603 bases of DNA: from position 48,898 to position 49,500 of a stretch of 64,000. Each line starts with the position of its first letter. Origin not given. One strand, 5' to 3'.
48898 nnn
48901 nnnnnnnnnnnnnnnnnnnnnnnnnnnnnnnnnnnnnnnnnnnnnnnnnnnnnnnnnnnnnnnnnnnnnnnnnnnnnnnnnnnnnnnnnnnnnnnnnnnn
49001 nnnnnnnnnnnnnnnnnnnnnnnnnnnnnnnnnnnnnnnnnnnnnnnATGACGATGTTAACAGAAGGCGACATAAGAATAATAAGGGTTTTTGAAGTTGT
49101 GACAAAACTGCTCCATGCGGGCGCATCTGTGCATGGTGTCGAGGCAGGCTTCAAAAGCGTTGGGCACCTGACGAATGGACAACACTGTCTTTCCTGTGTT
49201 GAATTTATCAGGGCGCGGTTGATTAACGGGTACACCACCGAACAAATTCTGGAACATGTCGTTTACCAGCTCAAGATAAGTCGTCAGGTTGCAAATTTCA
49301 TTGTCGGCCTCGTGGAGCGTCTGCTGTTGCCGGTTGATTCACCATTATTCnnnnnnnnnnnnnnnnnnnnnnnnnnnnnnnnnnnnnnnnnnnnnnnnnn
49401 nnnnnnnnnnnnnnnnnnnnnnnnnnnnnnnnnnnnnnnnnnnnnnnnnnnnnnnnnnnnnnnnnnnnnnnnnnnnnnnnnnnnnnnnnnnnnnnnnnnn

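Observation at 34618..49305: Apparently undescribed ~70-aa helical N-terminal domain shared by two distant AT-rich enzymes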

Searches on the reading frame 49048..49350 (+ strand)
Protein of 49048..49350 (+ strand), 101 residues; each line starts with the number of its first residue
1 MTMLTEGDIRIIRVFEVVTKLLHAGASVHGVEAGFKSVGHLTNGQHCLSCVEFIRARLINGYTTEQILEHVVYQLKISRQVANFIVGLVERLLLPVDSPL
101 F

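Call 10: search_protein_families(library=pfam, proteins=[window:49048-49350:+], max_evalue=10)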
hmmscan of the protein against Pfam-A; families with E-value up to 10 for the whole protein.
seq(101 aa): 0 families

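Call 40: find_homologous_proteins(query=A4, max_evalue=0.01)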
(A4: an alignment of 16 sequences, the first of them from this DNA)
Query A4 (16 sequences) (101 aa, profile of the alignment): 2 proteins with E <= 0.01 among 448 candidates.
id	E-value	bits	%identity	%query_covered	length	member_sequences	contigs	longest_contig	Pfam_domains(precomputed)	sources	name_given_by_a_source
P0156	3.2e-21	93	29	31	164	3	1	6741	-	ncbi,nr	ncbi:MAG: hypothetical protein HQL80_09430 [Magnetococcales bacterium]|nr:hypothetical protein [Magn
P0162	3.1e-14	70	35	20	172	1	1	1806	-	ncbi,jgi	jgi:hypothetical protein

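Call 50: predict_structure(alignment_id=A4)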
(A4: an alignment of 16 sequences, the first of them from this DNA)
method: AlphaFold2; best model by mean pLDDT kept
length: 101 residues; sequences in the alignment: 16
mean_pLDDT: 89.9   pTM: 0.78
mean pLDDT of the five models: 89.9, 88.5, 86.8, 86.4, 83.5
residues with pLDDT >= 90: 73; 70-90: 24; 50-70: 4; < 50: 0
segments of 3 or more residues with pLDDT < 50: none
pLDDT, mean of each block of 10 residues (from residue 1): 87 93 93 90 88 94 94 91 94 79 54
secondary structure, 60 per line:
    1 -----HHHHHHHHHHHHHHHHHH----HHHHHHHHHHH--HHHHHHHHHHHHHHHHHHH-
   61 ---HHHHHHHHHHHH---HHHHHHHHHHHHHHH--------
elements in order: H6-23 H28-38 H41-59 H64-75 H79-93

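Call 56: fold_search(model_id=the predicted structure, library=pdb)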
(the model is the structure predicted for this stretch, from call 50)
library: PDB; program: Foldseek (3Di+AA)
matches with E <= 10: 75; with E <= 0.001: 0
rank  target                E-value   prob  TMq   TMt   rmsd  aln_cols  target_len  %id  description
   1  4eqq_B                9.1e-01  0.44  0.31  0.32   9.6        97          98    9  Structure of Ltp, a superinfection exclusion protein from the Streptococcus thermophilus temperate phage TP-J34 (released 2013-06-05)
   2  4eqq_A                1.1e+00  0.35  0.31  0.30   9.4        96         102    9  Structure of Ltp, a superinfection exclusion protein from the Streptococcus thermophilus temperate phage TP-J34 (released 2013-06-05)
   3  5cwb                  1.3e+00  0.16  0.25  0.15  11.4       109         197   19  Crystal structure of de novo designed helical repeat protein DHR4 (released 2015-12-16)
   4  7mwr_B                2.2e+00  0.15  0.28  0.12  12.1        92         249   20  Structure of De Novo designed beta sheet heterodimer LHD101A53/B4 (released 2022-01-19)
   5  9dbu                  2.6e+00  0.08  0.25  0.25  13.2       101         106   14  Apo Structure of Computationally Designed Homotetramer PW1 (released 2025-08-27)
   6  2jps_MODEL_1_A        3.1e+00  0.41  0.46  0.44  11.6        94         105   15  NAB2 N-terminal domain (released 2008-03-18)
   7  4hhx                  3.1e+00  0.11  0.31  0.30  10.4       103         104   11  Structure of cytoplasmic domain of TCPE from Vibrio cholerae (released 2013-04-03)
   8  5l1a                  3.4e+00  0.10  0.32  0.30   9.0       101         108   10  Crystal structure of uncharacterized protein LPG2271 from Legionella pneumophila (released 2016-08-10)
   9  6jx3_B                4.3e+00  0.51  0.38  0.45   2.3        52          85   21  Lasso peptide synthetase B1 complexed with the leader peptide (released 2019-06-26)
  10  2rld_A                4.3e+00  0.07  0.25  0.23  12.5        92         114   13  CRYSTAL STRUCTURE OF A PROTEIN WITH UNKNOWN FUNCTION FROM S23 RIBOSOMAL PROTEIN FAMILY (BT_0352) FROM BACTEROIDES THET (released 2007-10-30)
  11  3v53_C                4.7e+00  0.23  0.31  0.30   3.7        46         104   15  Crystal structure of human RBM25 (released 2012-12-12)
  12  2rld_C                4.7e+00  0.06  0.25  0.22  12.4        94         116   13  CRYSTAL STRUCTURE OF A PROTEIN WITH UNKNOWN FUNCTION FROM S23 RIBOSOMAL PROTEIN FAMILY (BT_0352) FROM BACTEROIDES THET (released 2007-10-30)
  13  1le8_B                5.0e+00  0.12  0.29  0.36   5.0        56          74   18  Crystal Structure of the MATa1/MATalpha2-3A Heterodimer Bound to DNA Complex (released 2002-05-03)
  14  6qfm_A                5.0e+00  0.09  0.32  0.25   8.8        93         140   13  Structure of human Mcl-1 in complex with PUMA BH3 peptide (released 2019-06-12)
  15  6rnq_A                5.0e+00  0.09  0.23  0.12   9.3        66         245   12  Crystal structure of the dimerization domain of Gemin5 at 1.95 A (released 2019-11-27)
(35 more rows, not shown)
